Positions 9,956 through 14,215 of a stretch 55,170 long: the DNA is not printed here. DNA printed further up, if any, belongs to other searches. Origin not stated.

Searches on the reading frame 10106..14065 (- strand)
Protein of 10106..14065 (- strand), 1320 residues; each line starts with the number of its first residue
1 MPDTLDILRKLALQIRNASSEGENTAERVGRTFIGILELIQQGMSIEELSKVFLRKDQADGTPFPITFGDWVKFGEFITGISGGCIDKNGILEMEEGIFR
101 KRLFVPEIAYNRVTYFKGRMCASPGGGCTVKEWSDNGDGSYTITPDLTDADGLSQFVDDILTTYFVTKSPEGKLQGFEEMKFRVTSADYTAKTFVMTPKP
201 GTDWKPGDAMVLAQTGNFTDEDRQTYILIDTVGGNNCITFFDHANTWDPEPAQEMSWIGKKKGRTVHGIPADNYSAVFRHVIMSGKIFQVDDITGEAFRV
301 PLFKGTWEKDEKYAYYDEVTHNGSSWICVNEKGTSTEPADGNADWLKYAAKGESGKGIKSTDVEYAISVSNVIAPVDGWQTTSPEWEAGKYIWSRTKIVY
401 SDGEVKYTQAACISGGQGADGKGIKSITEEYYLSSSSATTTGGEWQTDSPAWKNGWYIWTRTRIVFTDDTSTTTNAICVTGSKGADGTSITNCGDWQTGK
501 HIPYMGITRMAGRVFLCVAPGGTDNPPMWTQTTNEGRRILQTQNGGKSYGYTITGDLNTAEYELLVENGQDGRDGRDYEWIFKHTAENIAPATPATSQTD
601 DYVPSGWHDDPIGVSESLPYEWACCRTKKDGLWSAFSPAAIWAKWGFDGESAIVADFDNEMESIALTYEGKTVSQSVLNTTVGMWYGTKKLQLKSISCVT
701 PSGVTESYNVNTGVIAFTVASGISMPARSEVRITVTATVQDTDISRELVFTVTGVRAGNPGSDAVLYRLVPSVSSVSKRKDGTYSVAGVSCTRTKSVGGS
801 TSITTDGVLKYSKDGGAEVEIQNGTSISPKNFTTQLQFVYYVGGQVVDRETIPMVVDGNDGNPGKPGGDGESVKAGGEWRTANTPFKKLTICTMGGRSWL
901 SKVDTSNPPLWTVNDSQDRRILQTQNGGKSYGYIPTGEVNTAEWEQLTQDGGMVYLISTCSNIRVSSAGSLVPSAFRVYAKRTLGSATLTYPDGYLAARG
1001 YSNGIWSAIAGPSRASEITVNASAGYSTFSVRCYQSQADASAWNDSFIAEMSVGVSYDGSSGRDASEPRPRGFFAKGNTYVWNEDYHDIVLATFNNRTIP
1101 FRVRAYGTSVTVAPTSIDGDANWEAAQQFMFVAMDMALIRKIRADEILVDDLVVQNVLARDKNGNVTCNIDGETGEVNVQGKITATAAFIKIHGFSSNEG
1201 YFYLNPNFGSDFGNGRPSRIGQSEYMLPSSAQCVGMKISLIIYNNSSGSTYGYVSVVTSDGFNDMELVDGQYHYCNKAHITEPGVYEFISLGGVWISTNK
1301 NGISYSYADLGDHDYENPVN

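Call 77: search_protein_families(library=phrogs, proteins=[window:10106-14065:-], max_evalue=0.00001)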
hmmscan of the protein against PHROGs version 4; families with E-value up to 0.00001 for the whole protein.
window:10106-14065:- (1320 aa): 10 families
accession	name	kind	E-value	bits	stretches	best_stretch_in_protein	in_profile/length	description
phrog_15074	-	unknown function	5.4e-56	190.7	1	351-503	1297-1448/1773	-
phrog_38044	-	unknown function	6.2e-34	117.3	3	415-532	2844-2969/3576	-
phrog_28865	-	tail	7.2e-19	68.4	2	350-502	378-539/810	tail protein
phrog_6468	-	tail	4.8e-18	65.3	1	340-613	864-1058/1366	tail fiber protein; host specificity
phrog_30133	-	head and packaging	1.2e-15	58.1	1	349-492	163-315/621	virion structural protein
phrog_19556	-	tail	9.6e-14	51.9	1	301-500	145-350/645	tail fiber protein; host specificity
phrog_26822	-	unknown function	4.1e-13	49.7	1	77-395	147-475/530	-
phrog_27485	-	unknown function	8.3e-08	32.6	0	414-487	154-228/577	-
phrog_17422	-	unknown function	1.9e-07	30.3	1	206-361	708-859/961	-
phrog_10693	-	moron, auxiliary metabolic gene and host takeover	1.5e-06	27.7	0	309-406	654-736/1219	host range and adsorption protein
